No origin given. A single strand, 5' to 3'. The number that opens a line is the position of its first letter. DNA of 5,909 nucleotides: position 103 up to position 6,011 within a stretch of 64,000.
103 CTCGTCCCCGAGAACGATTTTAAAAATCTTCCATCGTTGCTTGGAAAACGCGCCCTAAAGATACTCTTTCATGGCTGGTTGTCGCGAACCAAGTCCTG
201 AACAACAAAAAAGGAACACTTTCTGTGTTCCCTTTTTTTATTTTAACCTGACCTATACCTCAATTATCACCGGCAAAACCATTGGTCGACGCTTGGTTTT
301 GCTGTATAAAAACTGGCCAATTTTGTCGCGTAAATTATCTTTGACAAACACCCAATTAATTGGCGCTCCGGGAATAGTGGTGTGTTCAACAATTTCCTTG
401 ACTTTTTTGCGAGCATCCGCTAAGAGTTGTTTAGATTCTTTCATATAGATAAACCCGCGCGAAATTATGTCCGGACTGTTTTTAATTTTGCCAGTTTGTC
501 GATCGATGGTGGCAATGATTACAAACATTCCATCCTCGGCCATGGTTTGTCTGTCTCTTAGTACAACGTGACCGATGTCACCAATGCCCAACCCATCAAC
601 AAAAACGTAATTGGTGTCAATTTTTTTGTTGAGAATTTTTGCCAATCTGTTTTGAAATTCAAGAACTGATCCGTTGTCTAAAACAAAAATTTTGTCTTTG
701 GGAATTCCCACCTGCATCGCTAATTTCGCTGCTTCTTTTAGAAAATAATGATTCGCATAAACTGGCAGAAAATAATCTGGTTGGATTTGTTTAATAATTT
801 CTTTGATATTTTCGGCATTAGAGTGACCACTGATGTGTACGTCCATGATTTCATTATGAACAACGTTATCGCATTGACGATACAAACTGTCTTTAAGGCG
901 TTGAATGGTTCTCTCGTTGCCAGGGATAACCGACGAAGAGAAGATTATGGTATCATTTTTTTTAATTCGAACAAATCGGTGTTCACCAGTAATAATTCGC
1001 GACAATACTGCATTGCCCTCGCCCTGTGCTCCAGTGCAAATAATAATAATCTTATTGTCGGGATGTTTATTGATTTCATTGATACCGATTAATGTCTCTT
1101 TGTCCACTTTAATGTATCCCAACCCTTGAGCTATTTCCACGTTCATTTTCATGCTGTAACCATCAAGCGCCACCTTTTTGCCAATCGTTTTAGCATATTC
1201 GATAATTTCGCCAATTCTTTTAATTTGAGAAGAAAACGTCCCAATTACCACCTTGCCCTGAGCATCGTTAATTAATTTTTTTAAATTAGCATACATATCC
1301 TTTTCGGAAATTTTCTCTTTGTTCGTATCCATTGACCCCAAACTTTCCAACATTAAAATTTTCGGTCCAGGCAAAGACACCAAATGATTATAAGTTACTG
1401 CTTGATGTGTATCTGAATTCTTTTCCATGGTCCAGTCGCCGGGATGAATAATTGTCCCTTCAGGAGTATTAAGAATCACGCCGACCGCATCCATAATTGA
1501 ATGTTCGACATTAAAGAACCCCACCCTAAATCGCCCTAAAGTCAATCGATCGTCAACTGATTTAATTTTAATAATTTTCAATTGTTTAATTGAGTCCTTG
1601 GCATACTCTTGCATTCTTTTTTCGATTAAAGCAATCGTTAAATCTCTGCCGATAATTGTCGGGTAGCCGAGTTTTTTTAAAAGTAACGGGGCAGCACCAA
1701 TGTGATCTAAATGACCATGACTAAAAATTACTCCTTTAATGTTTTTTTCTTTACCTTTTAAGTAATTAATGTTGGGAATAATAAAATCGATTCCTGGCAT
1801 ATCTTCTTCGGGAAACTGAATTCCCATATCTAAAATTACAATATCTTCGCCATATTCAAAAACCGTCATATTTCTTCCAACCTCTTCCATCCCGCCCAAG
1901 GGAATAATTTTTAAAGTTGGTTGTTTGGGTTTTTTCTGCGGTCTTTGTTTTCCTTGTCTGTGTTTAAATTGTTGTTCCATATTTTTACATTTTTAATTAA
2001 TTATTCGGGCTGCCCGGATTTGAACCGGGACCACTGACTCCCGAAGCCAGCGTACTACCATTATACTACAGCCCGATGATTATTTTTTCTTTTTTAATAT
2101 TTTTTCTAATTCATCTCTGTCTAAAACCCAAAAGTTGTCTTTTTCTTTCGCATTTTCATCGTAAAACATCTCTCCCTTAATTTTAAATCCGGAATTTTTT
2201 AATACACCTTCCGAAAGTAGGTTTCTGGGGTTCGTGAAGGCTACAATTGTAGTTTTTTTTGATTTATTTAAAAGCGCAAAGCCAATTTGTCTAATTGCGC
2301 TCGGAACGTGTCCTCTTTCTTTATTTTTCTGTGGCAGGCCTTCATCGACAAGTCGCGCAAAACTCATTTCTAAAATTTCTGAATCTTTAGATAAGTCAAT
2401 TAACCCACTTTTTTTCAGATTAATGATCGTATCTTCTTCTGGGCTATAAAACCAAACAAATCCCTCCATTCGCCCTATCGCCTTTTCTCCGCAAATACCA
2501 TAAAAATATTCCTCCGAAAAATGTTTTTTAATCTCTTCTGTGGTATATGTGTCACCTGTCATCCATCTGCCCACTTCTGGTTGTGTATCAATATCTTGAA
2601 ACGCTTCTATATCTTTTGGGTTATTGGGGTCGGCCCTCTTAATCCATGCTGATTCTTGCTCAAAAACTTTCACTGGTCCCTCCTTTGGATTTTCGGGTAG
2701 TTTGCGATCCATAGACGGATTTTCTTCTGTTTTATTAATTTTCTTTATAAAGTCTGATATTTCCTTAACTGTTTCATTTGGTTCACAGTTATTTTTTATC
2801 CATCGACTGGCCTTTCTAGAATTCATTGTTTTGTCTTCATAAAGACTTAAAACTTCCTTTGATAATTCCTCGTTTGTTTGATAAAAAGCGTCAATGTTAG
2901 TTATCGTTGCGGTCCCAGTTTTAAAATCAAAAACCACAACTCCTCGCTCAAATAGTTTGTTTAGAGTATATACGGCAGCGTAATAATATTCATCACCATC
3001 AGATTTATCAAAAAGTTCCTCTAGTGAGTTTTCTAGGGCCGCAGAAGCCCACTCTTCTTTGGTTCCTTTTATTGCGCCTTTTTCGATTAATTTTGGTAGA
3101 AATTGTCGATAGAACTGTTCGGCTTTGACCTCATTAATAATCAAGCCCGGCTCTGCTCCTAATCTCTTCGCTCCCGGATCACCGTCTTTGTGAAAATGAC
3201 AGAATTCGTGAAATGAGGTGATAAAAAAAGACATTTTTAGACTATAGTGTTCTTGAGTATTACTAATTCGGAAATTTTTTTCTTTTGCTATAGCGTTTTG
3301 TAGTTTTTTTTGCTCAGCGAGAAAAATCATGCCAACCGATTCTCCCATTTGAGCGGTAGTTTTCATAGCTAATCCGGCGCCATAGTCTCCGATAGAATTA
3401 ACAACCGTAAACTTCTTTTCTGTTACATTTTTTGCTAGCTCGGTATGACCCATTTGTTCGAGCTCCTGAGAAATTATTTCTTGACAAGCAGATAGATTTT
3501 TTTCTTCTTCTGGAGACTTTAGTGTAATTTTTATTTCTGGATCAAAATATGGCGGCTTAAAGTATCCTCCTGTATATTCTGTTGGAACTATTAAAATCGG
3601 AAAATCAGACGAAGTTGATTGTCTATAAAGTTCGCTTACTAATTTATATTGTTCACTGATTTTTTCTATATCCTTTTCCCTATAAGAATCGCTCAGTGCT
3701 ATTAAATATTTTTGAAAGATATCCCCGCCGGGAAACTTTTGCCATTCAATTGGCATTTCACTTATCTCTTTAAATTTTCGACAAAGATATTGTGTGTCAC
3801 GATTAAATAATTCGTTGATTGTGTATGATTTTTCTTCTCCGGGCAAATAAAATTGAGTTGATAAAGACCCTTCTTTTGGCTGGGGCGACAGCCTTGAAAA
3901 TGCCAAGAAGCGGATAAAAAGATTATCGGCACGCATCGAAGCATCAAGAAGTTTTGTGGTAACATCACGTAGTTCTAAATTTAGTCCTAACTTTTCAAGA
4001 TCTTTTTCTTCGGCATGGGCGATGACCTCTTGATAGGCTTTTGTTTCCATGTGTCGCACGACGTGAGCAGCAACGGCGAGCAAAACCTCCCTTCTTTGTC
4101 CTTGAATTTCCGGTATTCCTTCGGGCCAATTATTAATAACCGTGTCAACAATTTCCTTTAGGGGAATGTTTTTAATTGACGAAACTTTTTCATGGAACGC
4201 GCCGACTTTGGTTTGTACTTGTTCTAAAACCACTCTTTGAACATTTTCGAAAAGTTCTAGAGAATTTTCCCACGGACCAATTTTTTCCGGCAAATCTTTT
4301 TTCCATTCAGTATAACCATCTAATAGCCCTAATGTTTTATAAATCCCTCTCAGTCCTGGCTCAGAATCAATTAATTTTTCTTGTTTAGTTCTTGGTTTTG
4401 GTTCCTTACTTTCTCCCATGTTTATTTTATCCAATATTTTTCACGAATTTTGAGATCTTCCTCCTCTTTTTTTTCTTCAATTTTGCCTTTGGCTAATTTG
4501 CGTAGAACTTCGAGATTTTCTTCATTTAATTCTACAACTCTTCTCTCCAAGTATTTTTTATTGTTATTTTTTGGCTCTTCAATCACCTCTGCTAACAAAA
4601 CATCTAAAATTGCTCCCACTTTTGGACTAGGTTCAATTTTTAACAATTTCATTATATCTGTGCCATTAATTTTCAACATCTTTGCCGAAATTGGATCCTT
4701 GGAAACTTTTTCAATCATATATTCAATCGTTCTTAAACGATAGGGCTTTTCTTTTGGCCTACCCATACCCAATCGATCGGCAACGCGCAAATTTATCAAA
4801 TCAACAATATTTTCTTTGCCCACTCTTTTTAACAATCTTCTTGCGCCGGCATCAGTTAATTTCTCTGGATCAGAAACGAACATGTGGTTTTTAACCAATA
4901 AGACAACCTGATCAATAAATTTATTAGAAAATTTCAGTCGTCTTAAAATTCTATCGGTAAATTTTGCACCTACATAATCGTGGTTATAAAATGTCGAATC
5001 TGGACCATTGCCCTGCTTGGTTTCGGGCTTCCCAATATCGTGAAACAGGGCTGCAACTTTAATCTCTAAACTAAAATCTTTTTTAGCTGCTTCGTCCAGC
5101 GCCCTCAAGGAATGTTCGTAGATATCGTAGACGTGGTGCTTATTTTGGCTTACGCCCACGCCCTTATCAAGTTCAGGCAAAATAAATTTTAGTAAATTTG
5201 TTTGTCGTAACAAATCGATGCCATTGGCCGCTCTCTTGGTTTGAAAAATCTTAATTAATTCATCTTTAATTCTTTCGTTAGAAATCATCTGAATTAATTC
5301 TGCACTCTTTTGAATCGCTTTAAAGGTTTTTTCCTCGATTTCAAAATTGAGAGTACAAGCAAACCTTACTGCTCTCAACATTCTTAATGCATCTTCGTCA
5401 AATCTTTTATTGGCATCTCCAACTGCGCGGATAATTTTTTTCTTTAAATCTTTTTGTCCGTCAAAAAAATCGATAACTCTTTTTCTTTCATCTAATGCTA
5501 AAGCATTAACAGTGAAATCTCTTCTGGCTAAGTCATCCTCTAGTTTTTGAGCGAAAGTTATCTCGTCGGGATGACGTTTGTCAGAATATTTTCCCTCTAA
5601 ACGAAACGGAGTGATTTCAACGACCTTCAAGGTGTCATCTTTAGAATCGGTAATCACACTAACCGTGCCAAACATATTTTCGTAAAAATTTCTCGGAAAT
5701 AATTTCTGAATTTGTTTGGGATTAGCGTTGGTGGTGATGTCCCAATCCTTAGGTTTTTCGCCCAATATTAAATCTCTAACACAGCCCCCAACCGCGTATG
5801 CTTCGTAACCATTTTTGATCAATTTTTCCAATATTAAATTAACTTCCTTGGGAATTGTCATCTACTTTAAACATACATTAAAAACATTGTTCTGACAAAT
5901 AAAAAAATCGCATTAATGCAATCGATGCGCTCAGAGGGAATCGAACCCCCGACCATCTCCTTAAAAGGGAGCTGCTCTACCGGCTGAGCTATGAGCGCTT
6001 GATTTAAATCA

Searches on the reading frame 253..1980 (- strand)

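Call 29: search_protein_families(library=pfam, proteins=[window:253-1980:-], max_evalue=0.001)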
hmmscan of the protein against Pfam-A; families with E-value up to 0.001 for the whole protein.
window:253-1980:- (575 aa): 5 families
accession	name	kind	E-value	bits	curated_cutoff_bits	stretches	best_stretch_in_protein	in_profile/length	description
PF22505.1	RNase_J_b_CASP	-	3.2e-42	143.7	27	1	242-365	2-125/126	Ribonuclease J, beta-CASP domain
PF17770.6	RNase_J_C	-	4.6e-31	108.3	23.8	1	473-575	1-102/102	Ribonuclease J C-terminal domain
PF00753.33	Lactamase_B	-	4.2e-12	46.8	22.7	1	34-182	4-149/196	Metallo-beta-lactamase superfamily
PF12706.13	Lactamase_B_2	-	2e-07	31.3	27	1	78-184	27-144/200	Beta-lactamase superfamily domain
PF07521.17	RMMBL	-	0.00025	21.4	21.6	0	377-425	7-57/63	Zn-dependent metallo-hydrolase RNA specificity domain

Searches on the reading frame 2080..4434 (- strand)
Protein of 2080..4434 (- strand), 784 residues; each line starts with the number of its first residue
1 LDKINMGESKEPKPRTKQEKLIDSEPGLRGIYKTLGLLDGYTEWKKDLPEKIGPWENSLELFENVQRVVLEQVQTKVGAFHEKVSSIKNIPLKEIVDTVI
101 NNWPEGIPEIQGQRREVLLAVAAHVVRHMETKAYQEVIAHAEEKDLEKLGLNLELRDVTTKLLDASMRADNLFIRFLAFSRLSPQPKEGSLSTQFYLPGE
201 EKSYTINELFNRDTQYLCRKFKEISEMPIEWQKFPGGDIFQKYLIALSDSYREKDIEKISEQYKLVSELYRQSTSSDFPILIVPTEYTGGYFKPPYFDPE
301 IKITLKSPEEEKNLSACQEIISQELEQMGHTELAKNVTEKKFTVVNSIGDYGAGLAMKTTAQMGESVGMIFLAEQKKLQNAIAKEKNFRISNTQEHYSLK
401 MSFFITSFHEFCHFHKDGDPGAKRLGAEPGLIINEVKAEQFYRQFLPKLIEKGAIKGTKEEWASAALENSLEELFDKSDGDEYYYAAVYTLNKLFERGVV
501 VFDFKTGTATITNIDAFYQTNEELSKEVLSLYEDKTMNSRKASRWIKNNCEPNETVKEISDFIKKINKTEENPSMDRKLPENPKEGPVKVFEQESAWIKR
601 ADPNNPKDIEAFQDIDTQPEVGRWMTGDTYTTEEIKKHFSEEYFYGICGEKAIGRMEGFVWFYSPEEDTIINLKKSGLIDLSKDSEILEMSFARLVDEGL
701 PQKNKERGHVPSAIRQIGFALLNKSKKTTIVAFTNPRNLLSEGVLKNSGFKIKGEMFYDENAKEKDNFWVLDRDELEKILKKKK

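Call 29: search_protein_families(library=pfam, proteins=[window:2080-4434:-], max_evalue=0.001)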
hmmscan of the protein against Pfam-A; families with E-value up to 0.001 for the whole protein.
window:2080-4434:- (784 aa): 1 family
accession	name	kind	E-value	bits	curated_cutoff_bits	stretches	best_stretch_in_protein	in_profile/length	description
PF13302.13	Acetyltransf_3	-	0.00025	22.2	25.4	0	605-751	8-138/138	Acetyltransferase (GNAT) domain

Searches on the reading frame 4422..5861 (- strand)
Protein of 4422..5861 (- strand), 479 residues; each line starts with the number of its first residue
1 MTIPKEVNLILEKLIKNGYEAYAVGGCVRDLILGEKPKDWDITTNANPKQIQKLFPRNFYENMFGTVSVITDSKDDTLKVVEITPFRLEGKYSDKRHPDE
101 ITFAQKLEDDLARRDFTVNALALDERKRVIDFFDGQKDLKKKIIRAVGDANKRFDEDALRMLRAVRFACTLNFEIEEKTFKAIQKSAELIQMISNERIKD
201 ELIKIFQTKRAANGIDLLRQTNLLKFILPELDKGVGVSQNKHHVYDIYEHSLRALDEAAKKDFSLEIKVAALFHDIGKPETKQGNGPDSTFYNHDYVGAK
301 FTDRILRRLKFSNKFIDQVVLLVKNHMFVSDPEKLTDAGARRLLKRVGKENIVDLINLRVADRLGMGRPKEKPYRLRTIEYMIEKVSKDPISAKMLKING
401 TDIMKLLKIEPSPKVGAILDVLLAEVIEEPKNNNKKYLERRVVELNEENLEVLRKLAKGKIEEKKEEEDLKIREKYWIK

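Call 29: search_protein_families(library=pfam, proteins=[window:4422-5861:-], max_evalue=0.001)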
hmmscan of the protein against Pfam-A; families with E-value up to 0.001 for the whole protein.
window:4422-5861:- (479 aa): 4 families
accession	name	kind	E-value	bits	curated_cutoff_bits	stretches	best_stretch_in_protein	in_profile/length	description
PF01743.26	PolyA_pol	-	6.2e-38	130.4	23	1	21-145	1-126/126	Poly A polymerase head domain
PF12627.12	PolyA_pol_RNAbd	-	2e-21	76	22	1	172-232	1-61/64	Probable RNA and SrmB- binding site of polymerase A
PF13735.12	tRNA_NucTran2_2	-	4.5e-12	46.6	27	1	303-439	25-146/149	tRNA nucleotidyltransferase domain 2 putative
PF01966.28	HD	-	3.4e-10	40.7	22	1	248-364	2-113/116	HD domain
